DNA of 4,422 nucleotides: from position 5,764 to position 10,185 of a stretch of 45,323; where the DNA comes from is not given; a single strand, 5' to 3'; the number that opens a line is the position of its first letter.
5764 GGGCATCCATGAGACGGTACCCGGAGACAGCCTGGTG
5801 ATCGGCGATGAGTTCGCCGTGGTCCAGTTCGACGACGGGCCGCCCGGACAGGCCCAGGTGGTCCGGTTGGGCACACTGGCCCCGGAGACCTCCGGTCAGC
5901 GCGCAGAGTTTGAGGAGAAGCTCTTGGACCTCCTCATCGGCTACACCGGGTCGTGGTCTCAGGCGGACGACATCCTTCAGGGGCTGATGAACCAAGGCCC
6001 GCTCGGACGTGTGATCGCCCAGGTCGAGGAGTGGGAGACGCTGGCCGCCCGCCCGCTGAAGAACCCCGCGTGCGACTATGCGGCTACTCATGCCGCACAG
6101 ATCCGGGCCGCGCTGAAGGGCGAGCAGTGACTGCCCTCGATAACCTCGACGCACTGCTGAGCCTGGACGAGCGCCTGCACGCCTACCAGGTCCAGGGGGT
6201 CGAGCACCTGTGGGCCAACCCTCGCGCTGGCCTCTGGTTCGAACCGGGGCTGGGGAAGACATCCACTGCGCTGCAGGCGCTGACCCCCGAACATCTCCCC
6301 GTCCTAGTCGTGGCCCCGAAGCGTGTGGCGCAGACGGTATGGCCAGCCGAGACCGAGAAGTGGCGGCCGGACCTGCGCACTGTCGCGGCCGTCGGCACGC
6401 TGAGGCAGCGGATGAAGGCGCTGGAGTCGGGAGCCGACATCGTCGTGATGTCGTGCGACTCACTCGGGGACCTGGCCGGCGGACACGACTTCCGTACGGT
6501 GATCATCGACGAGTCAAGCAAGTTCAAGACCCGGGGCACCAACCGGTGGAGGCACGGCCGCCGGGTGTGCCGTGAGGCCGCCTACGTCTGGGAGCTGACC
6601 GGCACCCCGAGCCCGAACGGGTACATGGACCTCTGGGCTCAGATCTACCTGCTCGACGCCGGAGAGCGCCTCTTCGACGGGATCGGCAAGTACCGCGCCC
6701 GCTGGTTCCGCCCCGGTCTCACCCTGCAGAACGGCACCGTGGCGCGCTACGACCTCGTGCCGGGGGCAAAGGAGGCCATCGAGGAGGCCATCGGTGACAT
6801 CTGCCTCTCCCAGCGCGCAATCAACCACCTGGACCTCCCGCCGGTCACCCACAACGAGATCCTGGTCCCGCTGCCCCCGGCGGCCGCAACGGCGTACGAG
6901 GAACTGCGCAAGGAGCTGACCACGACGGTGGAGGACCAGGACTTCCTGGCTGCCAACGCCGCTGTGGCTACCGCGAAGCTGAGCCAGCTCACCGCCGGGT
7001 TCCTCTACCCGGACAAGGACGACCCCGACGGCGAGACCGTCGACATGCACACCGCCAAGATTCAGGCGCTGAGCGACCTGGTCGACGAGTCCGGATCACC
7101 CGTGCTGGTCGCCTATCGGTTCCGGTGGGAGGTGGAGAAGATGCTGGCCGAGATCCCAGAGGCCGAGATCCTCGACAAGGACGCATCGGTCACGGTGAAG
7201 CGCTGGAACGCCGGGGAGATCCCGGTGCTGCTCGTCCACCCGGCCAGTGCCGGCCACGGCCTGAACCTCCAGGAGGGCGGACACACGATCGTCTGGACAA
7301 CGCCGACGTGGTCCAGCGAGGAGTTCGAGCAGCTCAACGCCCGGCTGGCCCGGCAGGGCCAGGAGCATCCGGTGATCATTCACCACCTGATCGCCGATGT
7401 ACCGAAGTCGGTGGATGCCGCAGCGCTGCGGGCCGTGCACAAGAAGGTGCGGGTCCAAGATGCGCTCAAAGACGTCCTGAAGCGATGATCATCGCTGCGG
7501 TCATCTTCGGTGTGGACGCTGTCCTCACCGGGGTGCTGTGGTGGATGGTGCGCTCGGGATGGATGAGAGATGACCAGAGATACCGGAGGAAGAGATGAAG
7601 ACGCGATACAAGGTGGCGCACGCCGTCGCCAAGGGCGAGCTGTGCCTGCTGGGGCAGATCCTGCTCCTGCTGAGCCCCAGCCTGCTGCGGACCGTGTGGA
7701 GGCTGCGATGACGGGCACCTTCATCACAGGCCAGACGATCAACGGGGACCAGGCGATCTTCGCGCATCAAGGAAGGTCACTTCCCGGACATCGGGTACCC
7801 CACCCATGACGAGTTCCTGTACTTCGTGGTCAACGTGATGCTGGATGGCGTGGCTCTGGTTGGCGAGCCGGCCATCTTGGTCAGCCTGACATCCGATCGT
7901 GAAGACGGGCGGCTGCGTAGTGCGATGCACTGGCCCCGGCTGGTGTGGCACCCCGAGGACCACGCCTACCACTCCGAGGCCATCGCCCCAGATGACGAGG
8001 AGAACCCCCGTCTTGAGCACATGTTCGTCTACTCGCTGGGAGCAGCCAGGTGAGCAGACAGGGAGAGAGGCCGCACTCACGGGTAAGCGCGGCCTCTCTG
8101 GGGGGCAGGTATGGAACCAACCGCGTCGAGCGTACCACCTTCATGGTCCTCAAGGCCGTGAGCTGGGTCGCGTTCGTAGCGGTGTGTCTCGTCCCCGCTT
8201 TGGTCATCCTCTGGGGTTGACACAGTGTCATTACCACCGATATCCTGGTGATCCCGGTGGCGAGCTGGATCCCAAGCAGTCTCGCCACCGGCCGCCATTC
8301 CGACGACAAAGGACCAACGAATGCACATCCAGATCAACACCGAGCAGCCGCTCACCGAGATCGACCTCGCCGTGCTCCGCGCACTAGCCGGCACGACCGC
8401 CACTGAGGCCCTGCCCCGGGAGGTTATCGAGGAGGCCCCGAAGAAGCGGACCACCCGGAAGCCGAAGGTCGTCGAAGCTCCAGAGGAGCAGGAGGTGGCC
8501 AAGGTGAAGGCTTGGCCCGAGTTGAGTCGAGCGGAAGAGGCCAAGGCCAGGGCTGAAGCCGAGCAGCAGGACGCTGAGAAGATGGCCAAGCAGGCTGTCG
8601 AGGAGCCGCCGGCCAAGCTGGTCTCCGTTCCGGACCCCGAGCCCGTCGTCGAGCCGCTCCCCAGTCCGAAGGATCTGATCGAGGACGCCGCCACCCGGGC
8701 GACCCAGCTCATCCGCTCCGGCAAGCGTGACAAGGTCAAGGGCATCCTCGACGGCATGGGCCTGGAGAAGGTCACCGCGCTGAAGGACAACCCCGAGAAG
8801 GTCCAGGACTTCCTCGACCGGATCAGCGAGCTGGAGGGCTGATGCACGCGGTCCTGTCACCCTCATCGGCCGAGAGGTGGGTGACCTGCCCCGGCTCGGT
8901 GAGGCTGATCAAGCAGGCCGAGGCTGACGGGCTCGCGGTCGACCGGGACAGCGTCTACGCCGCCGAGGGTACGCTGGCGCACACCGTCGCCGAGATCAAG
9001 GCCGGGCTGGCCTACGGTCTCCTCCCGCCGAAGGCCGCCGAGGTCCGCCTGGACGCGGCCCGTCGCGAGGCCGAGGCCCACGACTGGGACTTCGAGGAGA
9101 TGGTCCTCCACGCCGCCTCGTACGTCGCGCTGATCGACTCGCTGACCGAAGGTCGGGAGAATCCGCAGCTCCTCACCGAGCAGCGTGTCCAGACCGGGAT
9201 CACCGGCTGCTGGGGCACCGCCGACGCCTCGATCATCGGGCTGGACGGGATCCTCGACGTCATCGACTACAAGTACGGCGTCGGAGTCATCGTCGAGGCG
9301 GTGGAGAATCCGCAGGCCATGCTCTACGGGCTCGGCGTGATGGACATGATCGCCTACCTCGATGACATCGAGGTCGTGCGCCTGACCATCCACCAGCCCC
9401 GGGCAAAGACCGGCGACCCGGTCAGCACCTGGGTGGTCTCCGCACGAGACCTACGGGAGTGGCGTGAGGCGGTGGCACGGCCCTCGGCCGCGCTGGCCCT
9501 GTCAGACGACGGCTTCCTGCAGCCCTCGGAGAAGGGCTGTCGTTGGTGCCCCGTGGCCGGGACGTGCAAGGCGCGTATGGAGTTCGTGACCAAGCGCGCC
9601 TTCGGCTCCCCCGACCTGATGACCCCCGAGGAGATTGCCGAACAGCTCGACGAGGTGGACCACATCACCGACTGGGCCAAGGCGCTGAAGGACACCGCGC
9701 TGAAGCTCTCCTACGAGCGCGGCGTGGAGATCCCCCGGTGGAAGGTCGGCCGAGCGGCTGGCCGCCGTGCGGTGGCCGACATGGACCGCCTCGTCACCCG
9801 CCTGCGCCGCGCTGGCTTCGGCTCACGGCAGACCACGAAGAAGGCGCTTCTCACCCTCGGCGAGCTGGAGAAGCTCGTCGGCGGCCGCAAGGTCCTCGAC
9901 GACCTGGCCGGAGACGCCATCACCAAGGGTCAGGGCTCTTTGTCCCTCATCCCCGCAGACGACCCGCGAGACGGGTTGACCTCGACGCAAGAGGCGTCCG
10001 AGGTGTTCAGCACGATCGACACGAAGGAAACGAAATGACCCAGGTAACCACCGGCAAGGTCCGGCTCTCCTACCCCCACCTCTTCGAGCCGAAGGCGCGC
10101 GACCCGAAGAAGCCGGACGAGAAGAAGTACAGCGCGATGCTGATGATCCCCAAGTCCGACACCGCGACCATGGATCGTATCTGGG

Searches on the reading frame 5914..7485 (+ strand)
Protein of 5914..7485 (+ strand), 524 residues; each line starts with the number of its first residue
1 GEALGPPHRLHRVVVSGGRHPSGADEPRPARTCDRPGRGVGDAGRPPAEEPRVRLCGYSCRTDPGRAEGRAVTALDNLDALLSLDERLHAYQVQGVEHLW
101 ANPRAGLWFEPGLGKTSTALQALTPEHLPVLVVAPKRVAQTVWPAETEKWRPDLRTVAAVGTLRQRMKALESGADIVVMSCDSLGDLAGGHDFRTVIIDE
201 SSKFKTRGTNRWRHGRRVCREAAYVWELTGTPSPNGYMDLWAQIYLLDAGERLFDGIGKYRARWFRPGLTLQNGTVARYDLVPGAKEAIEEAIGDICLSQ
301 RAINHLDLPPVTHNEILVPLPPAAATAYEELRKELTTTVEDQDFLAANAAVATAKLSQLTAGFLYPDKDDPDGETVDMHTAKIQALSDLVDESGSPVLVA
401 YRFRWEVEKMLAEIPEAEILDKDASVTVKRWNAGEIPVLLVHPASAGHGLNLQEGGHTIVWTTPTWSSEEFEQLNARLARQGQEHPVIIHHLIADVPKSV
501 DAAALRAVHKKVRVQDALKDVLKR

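Call 28: search_protein_families(library=phrogs, max_evalue=0.001, proteins=[window:5914-7485:+])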
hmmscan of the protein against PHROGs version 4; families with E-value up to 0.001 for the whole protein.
window:5914-7485:+ (524 aa): 5 families
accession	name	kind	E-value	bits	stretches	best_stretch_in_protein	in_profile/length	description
phrog_62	-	DNA, RNA and nucleotide metabolism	9.3e-126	422.2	1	83-521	692-1135/1881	DNA helicase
phrog_11354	-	unknown function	3.8e-34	117.8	1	418-523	6-109/116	-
phrog_16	-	DNA, RNA and nucleotide metabolism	1.1e-11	44.7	1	88-490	273-596/986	DNA helicase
phrog_11801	-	other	1.1e-07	30.4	1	446-520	1421-1494/2269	DNA methyltransferase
phrog_1685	-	unknown function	0.00086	17.6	0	430-513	1462-1543/2278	-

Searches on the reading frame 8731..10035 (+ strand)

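Call 28: search_protein_families(library=phrogs, max_evalue=0.001, proteins=[window:8731-10035:+])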
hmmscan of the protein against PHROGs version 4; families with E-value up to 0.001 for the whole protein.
window:8731-10035:+ (435 aa): 2 families
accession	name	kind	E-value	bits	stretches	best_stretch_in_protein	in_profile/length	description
phrog_69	-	DNA, RNA and nucleotide metabolism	8.2e-93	313.1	1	36-434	84-481/501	exonuclease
phrog_3953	-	DNA, RNA and nucleotide metabolism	2.3e-16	61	1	38-249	12-178/186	exonuclease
